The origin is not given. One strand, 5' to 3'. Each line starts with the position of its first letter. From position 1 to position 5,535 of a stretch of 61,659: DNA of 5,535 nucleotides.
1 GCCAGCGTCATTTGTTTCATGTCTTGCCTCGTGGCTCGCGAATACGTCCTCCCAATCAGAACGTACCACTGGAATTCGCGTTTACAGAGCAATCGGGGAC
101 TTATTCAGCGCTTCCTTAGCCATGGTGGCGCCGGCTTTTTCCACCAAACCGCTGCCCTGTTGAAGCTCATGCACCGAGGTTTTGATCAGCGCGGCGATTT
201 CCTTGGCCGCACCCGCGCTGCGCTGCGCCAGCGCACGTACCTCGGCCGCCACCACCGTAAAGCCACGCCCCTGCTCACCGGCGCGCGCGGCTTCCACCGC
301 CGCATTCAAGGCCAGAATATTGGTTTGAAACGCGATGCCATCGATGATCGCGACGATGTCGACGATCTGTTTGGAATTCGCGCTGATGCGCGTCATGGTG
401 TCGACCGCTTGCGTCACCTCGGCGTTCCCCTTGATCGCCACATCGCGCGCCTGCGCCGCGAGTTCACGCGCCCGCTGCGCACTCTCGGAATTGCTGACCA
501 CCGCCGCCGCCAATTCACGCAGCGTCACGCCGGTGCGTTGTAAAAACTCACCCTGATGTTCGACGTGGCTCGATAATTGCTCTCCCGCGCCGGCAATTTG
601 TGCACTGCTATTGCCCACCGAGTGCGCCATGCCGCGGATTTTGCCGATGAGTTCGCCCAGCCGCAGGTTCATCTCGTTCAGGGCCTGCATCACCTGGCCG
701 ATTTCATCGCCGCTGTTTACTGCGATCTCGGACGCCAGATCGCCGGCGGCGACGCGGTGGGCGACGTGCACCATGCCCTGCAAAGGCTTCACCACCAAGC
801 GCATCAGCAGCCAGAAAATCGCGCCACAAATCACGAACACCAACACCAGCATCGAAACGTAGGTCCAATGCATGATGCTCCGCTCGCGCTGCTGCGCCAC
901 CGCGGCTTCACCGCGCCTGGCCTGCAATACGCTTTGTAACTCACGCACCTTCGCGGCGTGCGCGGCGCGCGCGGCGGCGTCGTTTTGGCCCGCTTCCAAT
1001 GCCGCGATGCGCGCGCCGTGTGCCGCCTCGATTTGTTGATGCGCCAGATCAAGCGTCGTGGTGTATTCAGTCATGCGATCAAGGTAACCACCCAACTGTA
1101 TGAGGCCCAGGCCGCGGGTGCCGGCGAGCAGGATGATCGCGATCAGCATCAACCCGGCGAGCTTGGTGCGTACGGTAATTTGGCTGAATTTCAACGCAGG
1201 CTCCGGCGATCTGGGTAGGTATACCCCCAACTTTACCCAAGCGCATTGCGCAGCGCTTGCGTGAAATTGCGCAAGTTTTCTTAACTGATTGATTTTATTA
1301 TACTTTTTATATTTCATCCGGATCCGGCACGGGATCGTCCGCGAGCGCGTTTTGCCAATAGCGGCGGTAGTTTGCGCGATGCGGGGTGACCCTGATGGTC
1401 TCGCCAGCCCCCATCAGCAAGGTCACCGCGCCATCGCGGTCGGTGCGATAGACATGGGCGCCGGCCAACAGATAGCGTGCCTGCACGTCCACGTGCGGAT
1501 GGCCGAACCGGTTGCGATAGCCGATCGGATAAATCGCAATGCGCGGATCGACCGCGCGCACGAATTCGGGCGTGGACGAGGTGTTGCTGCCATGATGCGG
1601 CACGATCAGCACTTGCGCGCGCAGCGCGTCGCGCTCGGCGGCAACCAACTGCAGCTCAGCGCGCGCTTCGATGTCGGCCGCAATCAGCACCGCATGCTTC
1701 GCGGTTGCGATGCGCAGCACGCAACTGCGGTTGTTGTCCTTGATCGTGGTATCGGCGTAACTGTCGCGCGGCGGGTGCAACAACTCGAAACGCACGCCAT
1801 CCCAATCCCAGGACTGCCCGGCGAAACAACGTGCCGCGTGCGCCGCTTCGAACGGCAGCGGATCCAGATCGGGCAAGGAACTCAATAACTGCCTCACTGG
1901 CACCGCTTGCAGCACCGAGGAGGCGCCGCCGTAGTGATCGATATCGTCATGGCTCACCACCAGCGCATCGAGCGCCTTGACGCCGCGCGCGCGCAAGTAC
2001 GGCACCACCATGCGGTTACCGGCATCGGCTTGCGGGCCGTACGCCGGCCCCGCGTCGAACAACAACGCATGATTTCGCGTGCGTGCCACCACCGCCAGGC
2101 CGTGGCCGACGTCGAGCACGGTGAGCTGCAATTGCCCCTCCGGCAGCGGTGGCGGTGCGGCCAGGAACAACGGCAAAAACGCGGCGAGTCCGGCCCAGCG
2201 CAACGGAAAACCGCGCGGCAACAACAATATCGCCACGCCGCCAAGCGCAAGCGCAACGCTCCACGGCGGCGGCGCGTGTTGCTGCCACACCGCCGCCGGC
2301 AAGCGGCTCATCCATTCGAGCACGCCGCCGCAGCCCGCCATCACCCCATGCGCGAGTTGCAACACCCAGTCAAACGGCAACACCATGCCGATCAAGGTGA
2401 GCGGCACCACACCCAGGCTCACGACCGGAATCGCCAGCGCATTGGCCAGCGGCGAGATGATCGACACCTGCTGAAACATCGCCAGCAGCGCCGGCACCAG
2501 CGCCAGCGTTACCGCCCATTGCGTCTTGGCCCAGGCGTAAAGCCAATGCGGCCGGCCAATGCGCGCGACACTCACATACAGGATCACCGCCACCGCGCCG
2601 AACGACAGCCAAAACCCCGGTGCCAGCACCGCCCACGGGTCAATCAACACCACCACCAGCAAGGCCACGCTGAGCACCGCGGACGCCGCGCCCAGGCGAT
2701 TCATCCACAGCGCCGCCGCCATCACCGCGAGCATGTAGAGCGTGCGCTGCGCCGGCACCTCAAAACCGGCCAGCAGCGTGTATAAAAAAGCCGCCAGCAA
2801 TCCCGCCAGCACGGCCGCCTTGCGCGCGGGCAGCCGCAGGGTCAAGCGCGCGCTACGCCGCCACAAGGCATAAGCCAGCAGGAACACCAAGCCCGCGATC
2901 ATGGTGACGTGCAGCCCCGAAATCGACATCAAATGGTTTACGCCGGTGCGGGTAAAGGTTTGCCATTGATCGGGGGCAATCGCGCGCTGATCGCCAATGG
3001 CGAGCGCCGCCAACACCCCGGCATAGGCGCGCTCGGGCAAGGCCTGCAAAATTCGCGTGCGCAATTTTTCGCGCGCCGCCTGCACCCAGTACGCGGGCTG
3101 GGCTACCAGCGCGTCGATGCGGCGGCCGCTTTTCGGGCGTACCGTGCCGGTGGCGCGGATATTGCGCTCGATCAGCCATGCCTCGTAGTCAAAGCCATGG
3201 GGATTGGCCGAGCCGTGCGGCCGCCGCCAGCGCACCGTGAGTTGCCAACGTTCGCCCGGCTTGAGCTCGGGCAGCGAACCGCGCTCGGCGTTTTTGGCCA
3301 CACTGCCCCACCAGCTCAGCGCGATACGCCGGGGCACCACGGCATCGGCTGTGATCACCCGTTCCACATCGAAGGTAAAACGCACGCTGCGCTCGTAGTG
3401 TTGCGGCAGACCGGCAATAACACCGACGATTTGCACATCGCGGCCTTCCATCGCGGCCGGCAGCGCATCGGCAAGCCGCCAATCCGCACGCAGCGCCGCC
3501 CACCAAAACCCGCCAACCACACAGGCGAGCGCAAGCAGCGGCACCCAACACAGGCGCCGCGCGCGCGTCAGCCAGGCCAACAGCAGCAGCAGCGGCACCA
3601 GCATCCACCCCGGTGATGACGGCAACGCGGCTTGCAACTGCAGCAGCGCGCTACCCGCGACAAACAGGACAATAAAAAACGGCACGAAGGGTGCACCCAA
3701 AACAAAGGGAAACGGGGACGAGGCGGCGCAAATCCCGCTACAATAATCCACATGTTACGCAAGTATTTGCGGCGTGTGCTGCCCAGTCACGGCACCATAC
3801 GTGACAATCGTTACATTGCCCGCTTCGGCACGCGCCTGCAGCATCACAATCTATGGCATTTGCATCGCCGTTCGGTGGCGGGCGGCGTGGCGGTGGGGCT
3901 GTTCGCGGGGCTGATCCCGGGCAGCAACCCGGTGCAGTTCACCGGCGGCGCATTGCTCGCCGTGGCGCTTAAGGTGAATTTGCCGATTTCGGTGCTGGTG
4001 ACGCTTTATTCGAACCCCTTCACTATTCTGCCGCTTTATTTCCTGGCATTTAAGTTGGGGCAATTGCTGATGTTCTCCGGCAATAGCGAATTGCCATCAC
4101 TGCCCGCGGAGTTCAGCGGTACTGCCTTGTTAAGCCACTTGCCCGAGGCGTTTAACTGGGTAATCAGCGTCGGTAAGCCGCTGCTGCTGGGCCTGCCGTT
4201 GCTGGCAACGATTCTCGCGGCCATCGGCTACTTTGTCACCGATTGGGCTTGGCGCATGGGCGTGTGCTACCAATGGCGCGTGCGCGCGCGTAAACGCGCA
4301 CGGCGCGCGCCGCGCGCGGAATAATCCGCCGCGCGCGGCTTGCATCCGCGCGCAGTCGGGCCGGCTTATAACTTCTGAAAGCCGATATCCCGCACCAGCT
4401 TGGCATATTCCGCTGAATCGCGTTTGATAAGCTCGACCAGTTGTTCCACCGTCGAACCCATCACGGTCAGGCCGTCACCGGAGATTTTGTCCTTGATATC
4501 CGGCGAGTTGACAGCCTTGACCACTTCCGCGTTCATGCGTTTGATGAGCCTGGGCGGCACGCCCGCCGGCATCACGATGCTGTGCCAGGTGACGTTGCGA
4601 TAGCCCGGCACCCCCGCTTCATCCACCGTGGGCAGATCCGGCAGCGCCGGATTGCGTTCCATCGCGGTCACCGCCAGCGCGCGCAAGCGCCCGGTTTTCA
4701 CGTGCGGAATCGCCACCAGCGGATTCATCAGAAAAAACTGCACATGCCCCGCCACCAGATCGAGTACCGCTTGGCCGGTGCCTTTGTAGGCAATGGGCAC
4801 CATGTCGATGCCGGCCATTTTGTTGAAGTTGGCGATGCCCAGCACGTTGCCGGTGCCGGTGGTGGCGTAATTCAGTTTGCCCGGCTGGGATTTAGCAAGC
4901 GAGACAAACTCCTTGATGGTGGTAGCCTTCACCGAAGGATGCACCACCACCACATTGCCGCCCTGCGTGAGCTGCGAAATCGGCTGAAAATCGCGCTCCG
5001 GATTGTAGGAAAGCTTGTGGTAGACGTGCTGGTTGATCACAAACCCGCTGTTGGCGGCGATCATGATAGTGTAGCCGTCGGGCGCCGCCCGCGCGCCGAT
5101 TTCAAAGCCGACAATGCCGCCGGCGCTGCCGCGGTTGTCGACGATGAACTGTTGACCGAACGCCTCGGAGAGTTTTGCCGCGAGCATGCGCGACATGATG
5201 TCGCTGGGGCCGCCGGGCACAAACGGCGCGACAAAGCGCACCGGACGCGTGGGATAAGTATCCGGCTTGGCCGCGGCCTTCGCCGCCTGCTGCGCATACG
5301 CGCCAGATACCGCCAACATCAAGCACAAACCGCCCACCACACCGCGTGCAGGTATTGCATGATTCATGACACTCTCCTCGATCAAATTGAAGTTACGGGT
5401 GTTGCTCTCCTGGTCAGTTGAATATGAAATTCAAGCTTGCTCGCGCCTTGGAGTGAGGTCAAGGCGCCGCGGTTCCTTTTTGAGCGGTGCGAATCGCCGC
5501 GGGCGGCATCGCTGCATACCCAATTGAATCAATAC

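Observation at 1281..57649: Fifteen copies of a ~32-bp AT-rich element with an IHF-consensus core in a GC-rich window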

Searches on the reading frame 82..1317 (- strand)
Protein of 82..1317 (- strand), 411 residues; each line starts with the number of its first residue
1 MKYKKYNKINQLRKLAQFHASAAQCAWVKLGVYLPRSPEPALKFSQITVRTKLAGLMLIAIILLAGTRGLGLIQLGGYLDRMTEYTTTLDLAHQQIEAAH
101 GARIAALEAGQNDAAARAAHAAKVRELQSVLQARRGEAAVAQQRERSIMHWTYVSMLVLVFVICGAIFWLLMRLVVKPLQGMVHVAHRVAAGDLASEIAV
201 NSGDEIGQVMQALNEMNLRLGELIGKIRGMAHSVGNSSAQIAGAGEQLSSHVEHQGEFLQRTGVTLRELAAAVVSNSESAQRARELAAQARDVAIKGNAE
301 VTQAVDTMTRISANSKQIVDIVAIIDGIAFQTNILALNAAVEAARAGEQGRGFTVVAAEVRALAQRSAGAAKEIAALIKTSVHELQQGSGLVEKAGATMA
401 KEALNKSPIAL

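Call 18: search_protein_families(library=pfam, proteins=[window:82-1317:-], max_evalue=0.00001)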
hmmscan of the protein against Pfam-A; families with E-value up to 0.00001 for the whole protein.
window:82-1317:- (411 aa): 2 families
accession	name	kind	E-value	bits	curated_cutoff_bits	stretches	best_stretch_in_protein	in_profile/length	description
PF00015.26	MCPsignal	-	2.7e-38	132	34.6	1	285-400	2-131/172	Methyl-accepting chemotaxis protein (MCP) signalling domain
PF00672.30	HAMP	-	1.4e-13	51.3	25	1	170-216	1-47/53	HAMP domain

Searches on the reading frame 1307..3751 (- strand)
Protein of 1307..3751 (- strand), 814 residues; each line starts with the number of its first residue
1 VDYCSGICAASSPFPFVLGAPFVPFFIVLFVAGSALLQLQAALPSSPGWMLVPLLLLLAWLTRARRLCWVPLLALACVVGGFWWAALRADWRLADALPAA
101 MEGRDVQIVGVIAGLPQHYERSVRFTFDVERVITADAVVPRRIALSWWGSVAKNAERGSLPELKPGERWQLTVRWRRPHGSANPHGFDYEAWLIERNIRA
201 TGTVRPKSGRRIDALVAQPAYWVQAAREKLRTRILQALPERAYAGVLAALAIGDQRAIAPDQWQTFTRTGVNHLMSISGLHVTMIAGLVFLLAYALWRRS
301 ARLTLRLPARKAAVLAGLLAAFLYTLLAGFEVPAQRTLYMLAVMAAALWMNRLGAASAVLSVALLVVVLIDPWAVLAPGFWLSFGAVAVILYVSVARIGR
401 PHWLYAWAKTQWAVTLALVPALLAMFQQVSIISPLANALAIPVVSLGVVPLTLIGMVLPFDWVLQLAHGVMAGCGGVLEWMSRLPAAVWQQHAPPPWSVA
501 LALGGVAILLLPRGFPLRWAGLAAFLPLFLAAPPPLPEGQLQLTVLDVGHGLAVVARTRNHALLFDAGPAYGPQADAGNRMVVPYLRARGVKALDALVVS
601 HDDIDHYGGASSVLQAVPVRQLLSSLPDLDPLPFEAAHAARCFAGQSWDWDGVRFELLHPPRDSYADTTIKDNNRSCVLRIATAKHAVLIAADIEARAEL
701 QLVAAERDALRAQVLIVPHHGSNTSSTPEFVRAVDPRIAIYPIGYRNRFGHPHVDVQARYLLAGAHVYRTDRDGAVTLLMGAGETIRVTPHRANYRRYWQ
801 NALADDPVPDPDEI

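Call 18: search_protein_families(library=pfam, proteins=[window:1307-3751:-], max_evalue=0.00001)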
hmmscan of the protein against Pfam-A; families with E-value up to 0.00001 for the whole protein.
window:1307-3751:- (814 aa): 3 families
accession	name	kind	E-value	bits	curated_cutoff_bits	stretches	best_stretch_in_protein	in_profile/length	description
PF03772.21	Competence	-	2.1e-58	198.3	23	1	250-513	1-267/270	Competence protein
PF13567.11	DUF4131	-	8.1e-35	120.4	31.6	1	44-207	4-162/165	Domain of unknown function (DUF4131)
PF00753.33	Lactamase_B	-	1e-12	48.9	22.7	1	547-743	2-194/196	Metallo-beta-lactamase superfamily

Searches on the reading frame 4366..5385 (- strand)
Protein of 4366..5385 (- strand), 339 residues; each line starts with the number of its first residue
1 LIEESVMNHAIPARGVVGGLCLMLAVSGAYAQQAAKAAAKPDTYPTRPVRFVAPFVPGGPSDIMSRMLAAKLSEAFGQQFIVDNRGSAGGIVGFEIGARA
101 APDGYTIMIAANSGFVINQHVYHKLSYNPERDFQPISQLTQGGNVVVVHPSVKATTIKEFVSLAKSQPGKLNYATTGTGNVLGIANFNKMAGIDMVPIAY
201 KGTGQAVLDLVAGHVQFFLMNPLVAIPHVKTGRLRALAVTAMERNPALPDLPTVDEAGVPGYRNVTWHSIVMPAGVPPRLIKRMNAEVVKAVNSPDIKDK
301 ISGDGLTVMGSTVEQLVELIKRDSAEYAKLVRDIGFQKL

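Call 20: search_protein_families(library=pfam, proteins=[window:4366-5385:-], max_evalue=0.00001)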
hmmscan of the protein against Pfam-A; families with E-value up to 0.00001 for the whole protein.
window:4366-5385:- (339 aa): 1 family
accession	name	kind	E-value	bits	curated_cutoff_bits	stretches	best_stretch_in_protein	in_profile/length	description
PF03401.19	TctC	-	3.3e-62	210.9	27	1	65-335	2-273/274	Tripartite tricarboxylate transporter family receptor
